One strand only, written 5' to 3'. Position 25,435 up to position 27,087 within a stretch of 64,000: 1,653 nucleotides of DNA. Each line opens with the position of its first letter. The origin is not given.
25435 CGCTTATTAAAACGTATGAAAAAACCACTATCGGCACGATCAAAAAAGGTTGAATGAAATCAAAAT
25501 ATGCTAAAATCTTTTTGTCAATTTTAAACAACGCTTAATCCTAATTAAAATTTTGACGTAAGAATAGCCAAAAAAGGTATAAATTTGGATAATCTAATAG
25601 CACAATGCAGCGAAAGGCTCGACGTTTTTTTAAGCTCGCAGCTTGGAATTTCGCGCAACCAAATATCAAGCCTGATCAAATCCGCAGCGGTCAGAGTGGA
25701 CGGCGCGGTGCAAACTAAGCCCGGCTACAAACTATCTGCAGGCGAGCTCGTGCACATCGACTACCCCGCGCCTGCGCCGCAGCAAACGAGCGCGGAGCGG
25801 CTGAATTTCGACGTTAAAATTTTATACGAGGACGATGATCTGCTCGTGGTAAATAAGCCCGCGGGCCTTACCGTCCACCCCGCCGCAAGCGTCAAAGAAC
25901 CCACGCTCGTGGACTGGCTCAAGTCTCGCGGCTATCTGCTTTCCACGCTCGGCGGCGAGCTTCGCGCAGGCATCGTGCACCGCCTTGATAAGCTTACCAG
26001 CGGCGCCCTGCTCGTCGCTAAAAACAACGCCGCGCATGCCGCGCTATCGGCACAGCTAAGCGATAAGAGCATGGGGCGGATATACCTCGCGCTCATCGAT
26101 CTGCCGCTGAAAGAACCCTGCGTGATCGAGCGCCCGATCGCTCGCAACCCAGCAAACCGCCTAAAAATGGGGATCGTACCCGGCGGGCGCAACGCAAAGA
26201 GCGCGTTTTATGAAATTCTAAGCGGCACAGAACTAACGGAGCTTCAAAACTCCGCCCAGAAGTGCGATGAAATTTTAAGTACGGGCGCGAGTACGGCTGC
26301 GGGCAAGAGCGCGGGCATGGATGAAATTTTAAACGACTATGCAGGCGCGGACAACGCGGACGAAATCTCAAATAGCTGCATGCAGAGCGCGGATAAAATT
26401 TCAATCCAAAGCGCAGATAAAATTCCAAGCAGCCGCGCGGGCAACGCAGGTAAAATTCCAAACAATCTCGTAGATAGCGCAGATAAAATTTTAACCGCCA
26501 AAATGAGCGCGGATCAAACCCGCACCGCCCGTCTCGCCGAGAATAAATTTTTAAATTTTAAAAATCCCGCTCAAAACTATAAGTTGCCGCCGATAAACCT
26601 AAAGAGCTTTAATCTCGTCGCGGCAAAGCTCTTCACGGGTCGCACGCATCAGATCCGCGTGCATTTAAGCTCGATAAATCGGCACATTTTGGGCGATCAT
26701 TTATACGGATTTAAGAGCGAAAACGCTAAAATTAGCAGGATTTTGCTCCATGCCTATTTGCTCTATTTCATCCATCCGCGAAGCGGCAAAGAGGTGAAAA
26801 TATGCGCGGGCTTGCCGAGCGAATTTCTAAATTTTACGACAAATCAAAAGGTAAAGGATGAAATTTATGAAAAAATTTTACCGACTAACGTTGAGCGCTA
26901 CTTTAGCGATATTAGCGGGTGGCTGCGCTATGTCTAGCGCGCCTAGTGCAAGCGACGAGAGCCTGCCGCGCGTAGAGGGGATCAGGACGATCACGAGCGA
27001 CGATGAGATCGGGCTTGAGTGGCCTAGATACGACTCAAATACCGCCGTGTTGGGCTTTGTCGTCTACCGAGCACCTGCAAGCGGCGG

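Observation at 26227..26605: RluD-family pseudouridine synthase with ~125-aa in-frame DEIL/ADKI repeat insertion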

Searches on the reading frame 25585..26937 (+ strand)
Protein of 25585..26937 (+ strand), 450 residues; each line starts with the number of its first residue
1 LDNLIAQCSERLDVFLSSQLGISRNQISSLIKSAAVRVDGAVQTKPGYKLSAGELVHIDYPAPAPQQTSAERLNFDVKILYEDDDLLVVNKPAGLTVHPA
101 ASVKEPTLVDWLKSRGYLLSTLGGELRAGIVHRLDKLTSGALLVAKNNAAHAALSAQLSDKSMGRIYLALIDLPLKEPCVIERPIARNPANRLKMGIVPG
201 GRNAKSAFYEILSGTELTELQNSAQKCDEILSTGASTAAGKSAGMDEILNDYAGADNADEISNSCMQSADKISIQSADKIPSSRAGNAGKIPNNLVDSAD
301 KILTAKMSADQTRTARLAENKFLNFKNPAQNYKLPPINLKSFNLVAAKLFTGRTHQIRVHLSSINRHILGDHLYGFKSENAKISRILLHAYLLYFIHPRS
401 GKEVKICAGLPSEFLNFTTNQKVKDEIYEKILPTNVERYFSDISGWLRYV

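Call 5: search_protein_families(library=pfam, proteins=[window:25585-26937:+], max_evalue=0.01)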
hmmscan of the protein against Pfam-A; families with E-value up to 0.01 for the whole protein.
window:25585-26937:+ (450 aa): 2 families
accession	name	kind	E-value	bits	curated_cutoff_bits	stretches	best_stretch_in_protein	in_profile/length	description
PF00849.27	PseudoU_synth_2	-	4.6e-27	95.5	26.8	2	85-221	1-127/152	RNA pseudouridylate synthase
PF01479.30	S4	-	2.9e-09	37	22.8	1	10-56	1-48/48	S4 domain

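Call 7: find_homologous_proteins(query=window:25585-26937:+, max_evalue=1e-10)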
Query window:25585-26937:+ (450 aa): 7997 proteins with E <= 1e-10 among 8000 candidates; the best 120 are listed.
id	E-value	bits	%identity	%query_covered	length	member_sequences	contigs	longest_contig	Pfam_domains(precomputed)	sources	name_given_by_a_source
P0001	1.6e-294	994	100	100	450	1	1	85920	PF00849.28,PF01479.31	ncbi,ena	-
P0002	3.6e-294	993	100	100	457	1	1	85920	PF00849.28,PF01479.31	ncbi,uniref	ncbi:RluA family pseudouridine synthase [uncultured Campylobacter sp.]|uniref:RluA family pseudourid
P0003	5.5e-293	989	100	100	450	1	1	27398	PF00849.28,PF01479.31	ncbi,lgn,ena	-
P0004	1.2e-292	988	99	100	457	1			PF00849.28,PF01479.31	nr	nr:RluA family pseudouridine synthase [uncultured Campylobacter sp.]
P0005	1.9e-283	958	96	100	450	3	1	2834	PF00849.28,PF01479.31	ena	-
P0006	5.6e-277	936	94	100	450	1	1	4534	PF00849.28,PF01479.31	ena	-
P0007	3.9e-275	930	80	70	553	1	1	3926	PF00849.28,PF01479.31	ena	-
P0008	1.8e-271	918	78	70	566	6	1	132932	PF00849.28,PF01479.31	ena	-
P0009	2.2e-269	911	76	74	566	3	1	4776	PF00849.28,PF01479.31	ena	-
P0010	1.3e-268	909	79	100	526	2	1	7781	PF00849.28,PF01479.31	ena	-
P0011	3.8e-268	907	80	70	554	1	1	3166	PF00849.28,PF01479.31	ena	-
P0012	9.2e-268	906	81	70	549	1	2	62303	PF00849.28,PF01479.31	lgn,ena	-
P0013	1.2e-267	905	93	100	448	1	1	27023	PF00849.28,PF01479.31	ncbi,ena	-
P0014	1.3e-267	905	93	100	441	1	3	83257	PF00849.28,PF01479.31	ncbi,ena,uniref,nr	ncbi:RluA family pseudouridine synthase [uncultured Campylobacter sp.]|uniref:RluA family pseudourid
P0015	3.0e-267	904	79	70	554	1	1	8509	PF00849.28,PF01479.31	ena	-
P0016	4.6e-267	904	76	70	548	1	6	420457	PF00849.28,PF01479.31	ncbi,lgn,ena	-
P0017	6.9e-267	903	77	70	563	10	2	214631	PF00849.28,PF01479.31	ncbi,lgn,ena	-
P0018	8.5e-267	903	81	100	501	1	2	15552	PF00849.28,PF01479.31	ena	-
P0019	1.4e-266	902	93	100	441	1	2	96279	PF00849.28,PF01479.31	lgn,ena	-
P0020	2.0e-266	901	79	70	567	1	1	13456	PF00849.28,PF01479.31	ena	-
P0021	4.1e-266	900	92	100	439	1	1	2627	PF00849.28,PF01479.31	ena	-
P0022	6.3e-266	900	92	100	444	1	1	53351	PF00849.28,PF01479.31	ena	-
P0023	7.1e-266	900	93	100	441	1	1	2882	PF00849.28,PF01479.31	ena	-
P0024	7.1e-266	900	93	100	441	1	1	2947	PF00849.28,PF01479.31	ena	-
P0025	8.7e-266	899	77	74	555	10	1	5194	PF00849.28,PF01479.31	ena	-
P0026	1.0e-265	899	90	100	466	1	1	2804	PF00849.28,PF01479.31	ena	-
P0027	1.2e-265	899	85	100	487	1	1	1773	PF00849.28,PF01479.31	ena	-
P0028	1.4e-265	899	75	100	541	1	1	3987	PF00849.28,PF01479.31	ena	-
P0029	1.5e-265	899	92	100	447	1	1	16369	PF00849.28,PF01479.31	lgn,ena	-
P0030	2.4e-265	898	75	100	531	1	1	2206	PF00849.28,PF01479.31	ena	-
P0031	2.5e-265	898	92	100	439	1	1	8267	PF00849.28,PF01479.31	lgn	-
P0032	2.6e-265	898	93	100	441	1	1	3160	PF00849.28,PF01479.31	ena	-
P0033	3.5e-265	897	92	100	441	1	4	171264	PF00849.28,PF01479.31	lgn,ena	-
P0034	3.7e-265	897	92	100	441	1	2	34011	PF00849.28,PF01479.31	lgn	-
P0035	3.7e-265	897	79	70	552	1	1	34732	PF00849.28,PF01479.31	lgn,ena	-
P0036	4.9e-265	897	78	70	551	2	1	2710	PF00849.28,PF01479.31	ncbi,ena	-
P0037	6.6e-265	896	82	70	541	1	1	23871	PF00849.28,PF01479.31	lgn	-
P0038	7.1e-265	896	74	100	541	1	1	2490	PF00849.28,PF01479.31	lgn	-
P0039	7.5e-265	896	80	70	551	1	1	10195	PF00849.28,PF01479.31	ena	-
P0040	7.9e-265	896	82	70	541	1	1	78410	PF00849.28,PF01479.31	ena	-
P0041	9.2e-265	896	91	100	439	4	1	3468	PF00849.28,PF01479.31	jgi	-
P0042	1.1e-264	896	92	100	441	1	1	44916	PF00849.28,PF01479.31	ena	-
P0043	1.1e-264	896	93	100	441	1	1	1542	PF00849.28,PF01479.31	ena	-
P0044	1.5e-264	895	73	100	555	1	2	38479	PF00849.28,PF01479.31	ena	-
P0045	1.5e-264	895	74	100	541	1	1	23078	PF00849.28,PF01479.31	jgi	-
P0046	1.9e-264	895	92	100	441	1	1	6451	PF00849.28,PF01479.31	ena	-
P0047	1.9e-264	895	80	70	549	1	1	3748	PF00849.28,PF01479.31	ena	-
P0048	2.6e-264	894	76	70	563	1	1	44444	PF00849.28,PF01479.31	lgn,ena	-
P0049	5.7e-264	893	76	100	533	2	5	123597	PF00849.28,PF01479.31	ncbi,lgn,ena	-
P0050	6.0e-264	893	76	100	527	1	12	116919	PF00849.28,PF01479.31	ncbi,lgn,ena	-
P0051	9.6e-264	893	91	100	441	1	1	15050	PF00849.28,PF01479.31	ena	-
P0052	9.7e-264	893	91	100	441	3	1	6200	PF00849.28,PF01479.31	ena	-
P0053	1.3e-263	892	75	100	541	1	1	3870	PF00849.28,PF01479.31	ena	-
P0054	1.5e-263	892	79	70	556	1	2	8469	PF00849.28,PF01479.31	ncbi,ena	-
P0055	1.7e-263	892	73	100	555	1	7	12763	PF00849.28,PF01479.31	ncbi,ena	-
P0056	2.3e-263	891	77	70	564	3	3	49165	PF00849.28,PF01479.31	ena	-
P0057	2.3e-263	891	79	70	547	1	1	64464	PF00849.28,PF01479.31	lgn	-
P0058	2.6e-263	891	79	69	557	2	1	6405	PF00849.28,PF01479.31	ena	-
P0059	2.6e-263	891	75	100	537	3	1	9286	PF00849.28,PF01479.31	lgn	-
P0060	3.0e-263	891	75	100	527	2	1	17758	PF00849.28,PF01479.31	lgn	-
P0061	3.6e-263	891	76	100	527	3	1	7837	PF00849.28,PF01479.31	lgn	-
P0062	4.7e-263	890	73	100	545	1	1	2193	PF00849.28,PF01479.31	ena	-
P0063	5.0e-263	890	76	100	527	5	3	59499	PF00849.28,PF01479.31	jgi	jgi:pseudouridylate synthase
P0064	5.6e-263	890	91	100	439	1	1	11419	PF00849.28,PF01479.31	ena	-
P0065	5.8e-263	890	74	100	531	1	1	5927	PF00849.28,PF01479.31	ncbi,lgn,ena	-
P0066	7.0e-263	890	78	70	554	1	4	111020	PF00849.28,PF01479.31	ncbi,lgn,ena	-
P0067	8.0e-263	890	90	100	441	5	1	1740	PF00849.28,PF01479.31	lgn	-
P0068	8.1e-263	890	91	100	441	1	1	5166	PF00849.28,PF01479.31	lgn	-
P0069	1.0e-262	889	80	70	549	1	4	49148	PF00849.28,PF01479.31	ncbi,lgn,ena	-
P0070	1.1e-262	889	92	100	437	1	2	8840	PF00849.28,PF01479.31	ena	-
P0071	1.3e-262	889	78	70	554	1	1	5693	PF00849.28,PF01479.31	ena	-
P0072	1.4e-262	889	81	70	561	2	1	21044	PF00849.28,PF01479.31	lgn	-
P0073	3.2e-262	888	76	100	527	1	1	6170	PF00849.28,PF01479.31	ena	-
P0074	3.5e-262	887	78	100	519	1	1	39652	PF00849.28,PF01479.31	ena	-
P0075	8.3e-262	886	76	74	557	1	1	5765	PF00849.28,PF01479.31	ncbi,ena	-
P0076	9.4e-262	886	80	70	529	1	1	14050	PF00849.28,PF01479.31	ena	-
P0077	9.7e-262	886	77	70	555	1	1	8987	PF00849.28,PF01479.31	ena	-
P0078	1.5e-261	885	92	100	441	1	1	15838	PF00849.28,PF01479.31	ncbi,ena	-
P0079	1.9e-261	885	76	72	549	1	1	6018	PF00849.28,PF01479.31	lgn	-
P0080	2.2e-261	885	74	100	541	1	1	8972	PF00849.28,PF01479.31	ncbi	ncbi:MAG: pseudouridine synthase [Campylobacter sp.]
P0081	3.3e-261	884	78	70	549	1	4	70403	PF00849.28,PF01479.31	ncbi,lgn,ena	-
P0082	3.6e-261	884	77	70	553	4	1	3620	PF00849.28,PF01479.31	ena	-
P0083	4.5e-261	884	84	100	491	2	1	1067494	PF00849.28,PF01479.31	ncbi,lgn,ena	-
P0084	4.5e-261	884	89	100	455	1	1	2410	PF00849.28,PF01479.31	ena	-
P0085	4.7e-261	884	92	100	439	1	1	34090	PF00849.28,PF01479.31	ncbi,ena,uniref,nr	ncbi:RluA family pseudouridine synthase [uncultured Campylobacter sp.]|uniref:RluA family pseudourid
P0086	4.9e-261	884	81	70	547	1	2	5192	PF00849.28,PF01479.31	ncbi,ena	-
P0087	1.0e-260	883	83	100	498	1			PF00849.28,PF01479.31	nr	nr:RluA family pseudouridine synthase [Campylobacter sp.]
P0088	1.1e-260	883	78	70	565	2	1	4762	PF00849.28,PF01479.31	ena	-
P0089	1.2e-260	882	90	100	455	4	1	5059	PF00849.28,PF01479.31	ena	-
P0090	2.0e-260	882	81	70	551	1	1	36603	PF00849.28,PF01479.31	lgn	-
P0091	2.1e-260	882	76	76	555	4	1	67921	PF00849.28,PF01479.31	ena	-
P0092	2.6e-260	881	75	100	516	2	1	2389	PF00849.28,PF01479.31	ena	-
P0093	3.2e-260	881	74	100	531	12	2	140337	PF00849.28,PF01479.31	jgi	jgi:pseudouridylate synthase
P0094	3.9e-260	881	77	72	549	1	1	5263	PF00849.28,PF01479.31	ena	-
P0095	4.5e-260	881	77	100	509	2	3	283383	PF00849.28,PF01479.31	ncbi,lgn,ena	-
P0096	5.8e-260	880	78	72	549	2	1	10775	PF00849.28,PF01479.31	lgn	-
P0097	6.1e-260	880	92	100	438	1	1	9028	PF00849.28,PF01479.31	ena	-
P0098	1.0e-259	879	77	70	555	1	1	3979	PF00849.28,PF01479.31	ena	-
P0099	1.4e-259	879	78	70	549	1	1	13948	PF00849.28,PF01479.31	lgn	-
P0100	1.6e-259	879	90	100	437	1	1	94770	PF00849.28,PF01479.31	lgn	-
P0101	1.7e-259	879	90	100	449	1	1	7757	PF00849.28,PF01479.31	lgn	-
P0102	1.7e-259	879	76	74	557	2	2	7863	PF00849.28,PF01479.31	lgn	-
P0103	2.4e-259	878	88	100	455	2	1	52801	PF00849.28,PF01479.31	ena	-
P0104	2.8e-259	878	83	100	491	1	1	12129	PF00849.28,PF01479.31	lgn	-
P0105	2.9e-259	878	89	100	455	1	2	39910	PF00849.28,PF01479.31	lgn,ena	-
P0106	2.9e-259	878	77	100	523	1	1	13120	PF00849.28,PF01479.31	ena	-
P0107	4.4e-259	877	78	70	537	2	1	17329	PF00849.28,PF01479.31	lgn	-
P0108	7.9e-259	876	91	100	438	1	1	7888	PF00849.28,PF01479.31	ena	-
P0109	7.9e-259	876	91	100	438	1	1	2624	PF00849.28,PF01479.31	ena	-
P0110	9.1e-259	876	77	70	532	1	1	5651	PF00849.28,PF01479.31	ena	-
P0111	9.9e-259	876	80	100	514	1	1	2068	PF00849.28,PF01479.31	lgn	-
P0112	1.1e-258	876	74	100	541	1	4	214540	PF00849.28,PF01479.31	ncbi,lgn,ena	-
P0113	1.2e-258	876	78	70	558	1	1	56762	PF00849.28,PF01479.31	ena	-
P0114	1.3e-258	876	76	100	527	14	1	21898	PF00849.28,PF01479.31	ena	-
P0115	1.5e-258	875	90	100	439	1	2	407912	PF00849.28,PF01479.31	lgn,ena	-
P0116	1.8e-258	875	91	100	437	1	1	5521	PF00849.28,PF01479.31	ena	-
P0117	2.0e-258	875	77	100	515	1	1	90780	PF00849.28,PF01479.31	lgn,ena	-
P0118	2.0e-258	875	75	74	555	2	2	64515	PF00849.28,PF01479.31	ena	-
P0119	2.9e-258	875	80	70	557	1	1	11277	PF00849.28,PF01479.31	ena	-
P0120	3.4e-258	874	90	100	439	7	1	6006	PF00849.28,PF01479.31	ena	-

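Call 10: find_related_loci(query=window:25585-26937:+, collection=genome_contigs, flank=4000)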
Query window:25585-26937:+ (450 aa) in genome_contigs; peptide patterns used: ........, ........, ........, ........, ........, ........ (x = any residue, [..] = any of these).
316 stretches matched a pattern; 135 encode a relative of the query (tblastn E <= 1e-3); the best 80 are kept; 76 distinct loci.
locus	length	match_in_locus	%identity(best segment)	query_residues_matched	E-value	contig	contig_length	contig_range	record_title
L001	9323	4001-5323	93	1-450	0e+0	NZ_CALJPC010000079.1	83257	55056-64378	MAG: uncultured Campylobacter sp. isolate ERR589370_bin.63_CONCOCT_v1.1_MAG ERZ772796.44, whole genome shotgun sequence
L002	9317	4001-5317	92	1-450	0e+0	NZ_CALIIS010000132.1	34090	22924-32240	MAG: uncultured Campylobacter sp. isolate ERR589602_bin.2_CONCOCT_v1.1_MAG ERZ773029.316, whole genome shotgun sequence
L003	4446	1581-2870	89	1-450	0e+0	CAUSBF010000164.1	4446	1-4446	MAG TPA_asm: uncultured Campylobacter sp. isolate ERR9969190_bin.13_MetaWRAP_v1.3_MAG genome assembly, contig: ERZ216157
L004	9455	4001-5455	83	1-450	0e+0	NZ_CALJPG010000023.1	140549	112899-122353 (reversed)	MAG: uncultured Campylobacter sp. isolate ERR589463_bin.19_CONCOCT_v1.1_MAG ERZ772919.19, whole genome shotgun sequence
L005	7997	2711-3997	89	1-450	0e+0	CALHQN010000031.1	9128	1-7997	MAG TPA_asm: uncultured Campylobacter sp. isolate ERR589614_bin.34_CONCOCT_v1.1_MAG genome assembly, contig: ERZ773077.3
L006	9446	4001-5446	82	1-450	0e+0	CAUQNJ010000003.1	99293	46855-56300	MAG TPA_asm: uncultured Campylobacter sp. isolate ERR9968699_bin.5_MetaWRAP_v1.3_MAG genome assembly, contig: ERZ2161601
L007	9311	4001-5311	90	1-450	0e+0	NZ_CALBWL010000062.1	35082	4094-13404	MAG: uncultured Campylobacter sp. isolate ERR589653_bin.12_CONCOCT_v1.1_MAG ERZ773052.381, whole genome shotgun sequence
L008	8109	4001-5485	80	1-450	0e+0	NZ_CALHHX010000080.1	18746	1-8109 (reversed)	MAG: uncultured Campylobacter sp. isolate ERR589358_bin.6_CONCOCT_v1.1_MAG ERZ772773.1082, whole genome shotgun sequence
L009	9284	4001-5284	87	1-450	0e+0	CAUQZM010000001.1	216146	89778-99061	MAG TPA_asm: uncultured Campylobacter sp. isolate ERR9968936_bin.21_MetaWRAP_v1.3_MAG genome assembly, contig: ERZ216160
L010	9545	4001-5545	78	1-450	0e+0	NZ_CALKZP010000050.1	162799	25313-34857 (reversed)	MAG: uncultured Campylobacter sp. isolate ERR589365_bin.31_CONCOCT_v1.1_MAG ERZ772754.12, whole genome shotgun sequence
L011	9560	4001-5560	77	1-450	0e+0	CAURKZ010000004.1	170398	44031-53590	MAG TPA_asm: uncultured Campylobacter sp. isolate ERR9968946_bin.30_MetaWRAP_v1.3_MAG genome assembly, contig: ERZ216160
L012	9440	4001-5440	82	1-450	0e+0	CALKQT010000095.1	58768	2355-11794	MAG TPA_asm: uncultured Campylobacter sp. isolate ERR589656_bin.17_CONCOCT_v1.1_MAG genome assembly, contig: ERZ773093.1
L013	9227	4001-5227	85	1-450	0e+0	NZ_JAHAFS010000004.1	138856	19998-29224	MAG: Campylobacter gracilis isolate L2_057_000G1_dasL2_057_000G1_metabat.metabat.43 L2_057_000G1_scaffold_102, whole gen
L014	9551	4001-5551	77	1-450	0e+0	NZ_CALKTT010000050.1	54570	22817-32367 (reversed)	MAG: uncultured Campylobacter sp. isolate ERR589612_bin.20_CONCOCT_v1.1_MAG ERZ773009.124, whole genome shotgun sequence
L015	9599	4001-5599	76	1-450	0e+0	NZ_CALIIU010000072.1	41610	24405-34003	MAG: uncultured Campylobacter sp. isolate ERR589606_bin.60_CONCOCT_v1.1_MAG ERZ773004.190, whole genome shotgun sequence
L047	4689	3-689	87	213-450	6e-132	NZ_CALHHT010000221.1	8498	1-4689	MAG: uncultured Campylobacter sp. isolate ERR589364_bin.72_CONCOCT_v1.1_MAG ERZ772767.2804, whole genome shotgun sequenc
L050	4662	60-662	82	227-450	2e-112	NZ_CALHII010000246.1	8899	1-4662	MAG: uncultured Campylobacter sp. isolate ERR589453_bin.1_CONCOCT_v1.1_MAG ERZ772924.2226, whole genome shotgun sequence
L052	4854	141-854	71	215-450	5e-102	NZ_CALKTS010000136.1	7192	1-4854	MAG: uncultured Campylobacter sp. isolate ERR589607_bin.23_CONCOCT_v1.1_MAG ERZ773095.5041, whole genome shotgun sequenc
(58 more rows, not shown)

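Call 11: search_solved_structures(query=window:25585-26937:+, show_alignments=2)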
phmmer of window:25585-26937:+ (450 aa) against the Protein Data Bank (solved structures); distinct sequences matched with E-value up to 0.001: 10.
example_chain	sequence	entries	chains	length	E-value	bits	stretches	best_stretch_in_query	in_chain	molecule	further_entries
11wx_A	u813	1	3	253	1.1e-33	119.9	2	75-203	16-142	Pseudouridine synthase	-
1v9f_A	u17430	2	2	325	7.1e-32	113.9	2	7-210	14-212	Ribosomal large subunit pseudouridine synthase D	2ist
7bl5_7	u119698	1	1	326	7.2e-32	113.9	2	7-210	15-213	Ribosomal large subunit pseudouridine synthase D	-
1qyu_A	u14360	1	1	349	9.9e-32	113.4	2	7-210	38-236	Ribosomal large subunit pseudouridine synthase D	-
1prz_A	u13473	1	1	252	1.1e-26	96.8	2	75-209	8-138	Ribosomal large subunit pseudouridine synthase D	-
1xpi_A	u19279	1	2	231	2.9e-19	72.4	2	79-172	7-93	Ribosomal large subunit pseudouridine synthase C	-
1v9k_A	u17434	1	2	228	5.9e-19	71.4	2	79-173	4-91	Ribosomal large subunit pseudouridine synthase C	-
2i82_A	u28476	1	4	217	2e-18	69.6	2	340-405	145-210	Ribosomal large subunit pseudouridine synthase A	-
5vbb_A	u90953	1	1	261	7e-13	51.4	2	345-408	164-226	RNA pseudouridylate synthase domain-containing protein 1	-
5uba_A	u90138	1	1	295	1.9e-09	40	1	79-191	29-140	RNA pseudouridylate synthase domain-containing protein 4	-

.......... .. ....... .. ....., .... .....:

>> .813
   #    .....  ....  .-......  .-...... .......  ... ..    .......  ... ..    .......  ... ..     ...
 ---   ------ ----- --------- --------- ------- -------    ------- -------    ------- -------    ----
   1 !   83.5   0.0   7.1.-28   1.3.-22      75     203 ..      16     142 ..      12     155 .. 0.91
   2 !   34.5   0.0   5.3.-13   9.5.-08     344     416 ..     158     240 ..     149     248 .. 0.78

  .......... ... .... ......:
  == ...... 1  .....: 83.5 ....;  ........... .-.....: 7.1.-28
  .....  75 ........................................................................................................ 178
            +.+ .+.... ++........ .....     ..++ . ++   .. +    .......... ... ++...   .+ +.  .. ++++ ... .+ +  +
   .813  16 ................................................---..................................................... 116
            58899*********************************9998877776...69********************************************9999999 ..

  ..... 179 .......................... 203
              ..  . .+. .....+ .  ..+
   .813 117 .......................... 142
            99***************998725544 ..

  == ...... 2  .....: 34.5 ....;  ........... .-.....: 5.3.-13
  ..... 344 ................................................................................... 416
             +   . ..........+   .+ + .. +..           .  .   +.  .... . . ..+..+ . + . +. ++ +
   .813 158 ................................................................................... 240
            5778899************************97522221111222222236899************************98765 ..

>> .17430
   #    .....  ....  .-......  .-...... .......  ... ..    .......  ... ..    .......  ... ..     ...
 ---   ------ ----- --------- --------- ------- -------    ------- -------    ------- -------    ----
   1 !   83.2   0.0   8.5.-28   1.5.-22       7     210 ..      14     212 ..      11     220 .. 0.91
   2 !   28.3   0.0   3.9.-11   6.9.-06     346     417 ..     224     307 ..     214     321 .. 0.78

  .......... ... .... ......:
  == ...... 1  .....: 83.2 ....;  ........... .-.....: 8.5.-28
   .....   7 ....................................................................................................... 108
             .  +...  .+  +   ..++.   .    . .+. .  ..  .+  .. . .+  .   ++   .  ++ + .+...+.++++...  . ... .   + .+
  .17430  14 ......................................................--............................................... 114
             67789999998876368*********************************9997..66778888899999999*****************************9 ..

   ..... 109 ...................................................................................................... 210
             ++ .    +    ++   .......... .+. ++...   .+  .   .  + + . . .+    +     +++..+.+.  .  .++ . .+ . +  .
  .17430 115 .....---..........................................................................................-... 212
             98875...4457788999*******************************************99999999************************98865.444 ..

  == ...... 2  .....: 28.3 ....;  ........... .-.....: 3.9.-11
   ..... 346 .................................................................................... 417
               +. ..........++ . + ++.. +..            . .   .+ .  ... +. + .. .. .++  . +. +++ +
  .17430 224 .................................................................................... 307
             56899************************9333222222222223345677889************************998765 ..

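Call 26: search_protein_representatives(protein=window:25585-26937:+)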
Query: 450 residues. Proteins with E-value up to 0.001 (for the whole library): 48497; up to 1e-10: 23468; up to 1e-30: 3122. The best 150 are listed.
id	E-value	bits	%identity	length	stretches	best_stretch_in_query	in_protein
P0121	2.5e-239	810.5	87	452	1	1-450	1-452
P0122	4.8e-89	315.5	56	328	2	3-212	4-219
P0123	5.0e-85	302.2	52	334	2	5-211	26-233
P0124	1.5e-83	297.3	51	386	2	9-218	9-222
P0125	4.6e-81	289.2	52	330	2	4-213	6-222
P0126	7.5e-75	268.7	45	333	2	4-216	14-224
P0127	1.4e-74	267.8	53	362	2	4-200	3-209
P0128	2.9e-74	266.8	48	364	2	8-213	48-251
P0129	5.3e-74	265.9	53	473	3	11-212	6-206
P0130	7.0e-74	265.5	47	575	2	4-196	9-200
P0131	6.9e-73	262.2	49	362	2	2-214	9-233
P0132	7.8e-72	258.8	50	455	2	72-218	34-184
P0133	3.7e-71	256.5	49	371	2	2-200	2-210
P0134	7.1e-71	255.6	55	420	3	76-212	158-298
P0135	4.3e-70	253.0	49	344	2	1-207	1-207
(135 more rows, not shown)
